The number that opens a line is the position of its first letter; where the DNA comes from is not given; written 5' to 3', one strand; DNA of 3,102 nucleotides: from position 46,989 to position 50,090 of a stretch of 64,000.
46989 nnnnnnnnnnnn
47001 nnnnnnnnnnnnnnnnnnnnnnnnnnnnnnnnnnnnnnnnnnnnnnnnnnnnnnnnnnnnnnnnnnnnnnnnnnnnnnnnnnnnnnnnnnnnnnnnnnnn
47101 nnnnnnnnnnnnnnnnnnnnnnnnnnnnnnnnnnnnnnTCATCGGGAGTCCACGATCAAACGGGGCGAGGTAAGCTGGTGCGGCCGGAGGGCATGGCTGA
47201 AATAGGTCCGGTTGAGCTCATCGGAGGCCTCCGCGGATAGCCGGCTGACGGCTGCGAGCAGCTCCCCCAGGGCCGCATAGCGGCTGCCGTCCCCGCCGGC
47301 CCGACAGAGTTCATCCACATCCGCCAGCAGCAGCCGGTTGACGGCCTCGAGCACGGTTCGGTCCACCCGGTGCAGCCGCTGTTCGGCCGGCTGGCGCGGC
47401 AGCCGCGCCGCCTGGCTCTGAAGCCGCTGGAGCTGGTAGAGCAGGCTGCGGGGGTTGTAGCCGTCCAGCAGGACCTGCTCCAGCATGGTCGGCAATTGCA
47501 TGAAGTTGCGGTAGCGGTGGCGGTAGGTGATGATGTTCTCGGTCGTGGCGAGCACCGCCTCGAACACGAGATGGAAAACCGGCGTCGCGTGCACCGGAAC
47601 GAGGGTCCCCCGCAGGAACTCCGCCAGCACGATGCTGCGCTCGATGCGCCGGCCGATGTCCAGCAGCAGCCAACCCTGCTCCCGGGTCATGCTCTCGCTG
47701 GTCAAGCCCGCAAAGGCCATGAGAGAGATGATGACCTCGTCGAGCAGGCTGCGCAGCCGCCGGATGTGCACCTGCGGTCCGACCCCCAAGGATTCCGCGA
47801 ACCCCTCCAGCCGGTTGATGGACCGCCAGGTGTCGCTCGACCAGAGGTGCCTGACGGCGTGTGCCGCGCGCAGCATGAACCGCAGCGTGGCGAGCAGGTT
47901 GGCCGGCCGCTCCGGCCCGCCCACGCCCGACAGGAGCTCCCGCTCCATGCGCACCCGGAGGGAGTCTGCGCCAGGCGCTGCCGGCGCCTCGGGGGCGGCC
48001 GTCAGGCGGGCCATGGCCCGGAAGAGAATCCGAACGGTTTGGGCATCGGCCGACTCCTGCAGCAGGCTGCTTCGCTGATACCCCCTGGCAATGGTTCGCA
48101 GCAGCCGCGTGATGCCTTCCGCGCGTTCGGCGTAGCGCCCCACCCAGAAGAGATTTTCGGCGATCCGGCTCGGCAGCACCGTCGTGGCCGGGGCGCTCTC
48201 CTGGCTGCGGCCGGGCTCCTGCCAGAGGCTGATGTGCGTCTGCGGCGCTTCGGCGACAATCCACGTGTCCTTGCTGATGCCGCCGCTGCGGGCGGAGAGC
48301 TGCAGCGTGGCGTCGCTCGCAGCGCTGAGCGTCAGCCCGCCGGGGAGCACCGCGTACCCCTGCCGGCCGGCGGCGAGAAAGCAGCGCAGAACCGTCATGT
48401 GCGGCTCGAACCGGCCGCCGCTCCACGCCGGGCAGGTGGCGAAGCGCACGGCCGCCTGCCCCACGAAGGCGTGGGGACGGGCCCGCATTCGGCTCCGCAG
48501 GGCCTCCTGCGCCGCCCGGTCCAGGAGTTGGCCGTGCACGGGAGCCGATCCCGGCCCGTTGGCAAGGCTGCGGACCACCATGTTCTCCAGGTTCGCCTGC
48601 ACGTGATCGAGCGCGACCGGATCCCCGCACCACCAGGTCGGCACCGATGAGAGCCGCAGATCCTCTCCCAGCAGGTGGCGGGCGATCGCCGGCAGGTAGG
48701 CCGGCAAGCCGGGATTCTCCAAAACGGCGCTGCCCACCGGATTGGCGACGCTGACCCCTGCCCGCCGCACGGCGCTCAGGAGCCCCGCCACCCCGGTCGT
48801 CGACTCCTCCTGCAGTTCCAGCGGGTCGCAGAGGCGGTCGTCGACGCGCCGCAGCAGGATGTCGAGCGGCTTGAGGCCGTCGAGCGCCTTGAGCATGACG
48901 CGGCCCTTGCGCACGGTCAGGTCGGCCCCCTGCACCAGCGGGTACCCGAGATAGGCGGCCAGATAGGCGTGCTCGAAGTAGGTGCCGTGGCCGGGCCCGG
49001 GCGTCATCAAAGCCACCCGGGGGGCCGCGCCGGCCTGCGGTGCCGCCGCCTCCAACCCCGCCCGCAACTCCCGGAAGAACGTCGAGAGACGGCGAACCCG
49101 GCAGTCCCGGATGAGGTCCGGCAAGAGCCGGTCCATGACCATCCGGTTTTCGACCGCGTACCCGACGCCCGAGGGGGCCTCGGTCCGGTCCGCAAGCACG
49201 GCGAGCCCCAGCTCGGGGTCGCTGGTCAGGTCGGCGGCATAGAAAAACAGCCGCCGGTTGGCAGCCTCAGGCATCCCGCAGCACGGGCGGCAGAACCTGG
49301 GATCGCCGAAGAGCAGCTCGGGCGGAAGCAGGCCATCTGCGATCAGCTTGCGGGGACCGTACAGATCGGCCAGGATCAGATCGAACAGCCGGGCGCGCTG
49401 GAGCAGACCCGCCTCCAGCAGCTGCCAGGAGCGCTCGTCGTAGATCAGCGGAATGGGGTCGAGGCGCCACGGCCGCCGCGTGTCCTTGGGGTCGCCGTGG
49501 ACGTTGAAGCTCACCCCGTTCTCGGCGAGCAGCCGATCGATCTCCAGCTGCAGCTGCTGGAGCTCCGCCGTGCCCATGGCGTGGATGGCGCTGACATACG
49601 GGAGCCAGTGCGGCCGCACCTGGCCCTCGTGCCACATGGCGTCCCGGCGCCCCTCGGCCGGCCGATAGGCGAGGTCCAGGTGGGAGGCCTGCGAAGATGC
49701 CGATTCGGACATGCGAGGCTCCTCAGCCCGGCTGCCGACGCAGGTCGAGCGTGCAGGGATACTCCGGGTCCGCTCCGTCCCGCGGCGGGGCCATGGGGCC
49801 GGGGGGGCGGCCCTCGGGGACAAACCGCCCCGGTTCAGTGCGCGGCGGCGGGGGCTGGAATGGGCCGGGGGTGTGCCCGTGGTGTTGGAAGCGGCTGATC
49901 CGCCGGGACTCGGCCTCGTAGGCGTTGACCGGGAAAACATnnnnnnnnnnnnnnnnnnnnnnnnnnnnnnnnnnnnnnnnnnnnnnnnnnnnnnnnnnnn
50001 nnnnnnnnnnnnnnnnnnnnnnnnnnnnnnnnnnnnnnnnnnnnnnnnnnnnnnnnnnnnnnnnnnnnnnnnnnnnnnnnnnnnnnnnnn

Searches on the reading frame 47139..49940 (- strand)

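Call 95: search_protein_families(library=pfam, proteins=[window:47139-49940:-], max_evalue=0.0001)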
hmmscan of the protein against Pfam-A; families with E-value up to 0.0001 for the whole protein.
window:47139-49940:- (933 aa): 3 families
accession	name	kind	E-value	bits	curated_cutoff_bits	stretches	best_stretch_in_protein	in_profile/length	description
PF14403.11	CP_ATPgrasp_2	-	1.5e-132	442.5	32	1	164-537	1-371/374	Circularly permuted ATP-grasp type 2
PF04174.18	CP_ATPgrasp_1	-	2.6e-88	296.6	23.1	1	164-495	1-332/332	A circularly permuted ATPgrasp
PF04168.17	Alpha-E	-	1.2e-62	212.7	20.8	1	589-914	1-294/294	A predicted alpha-helical domain with a conserved ER motif.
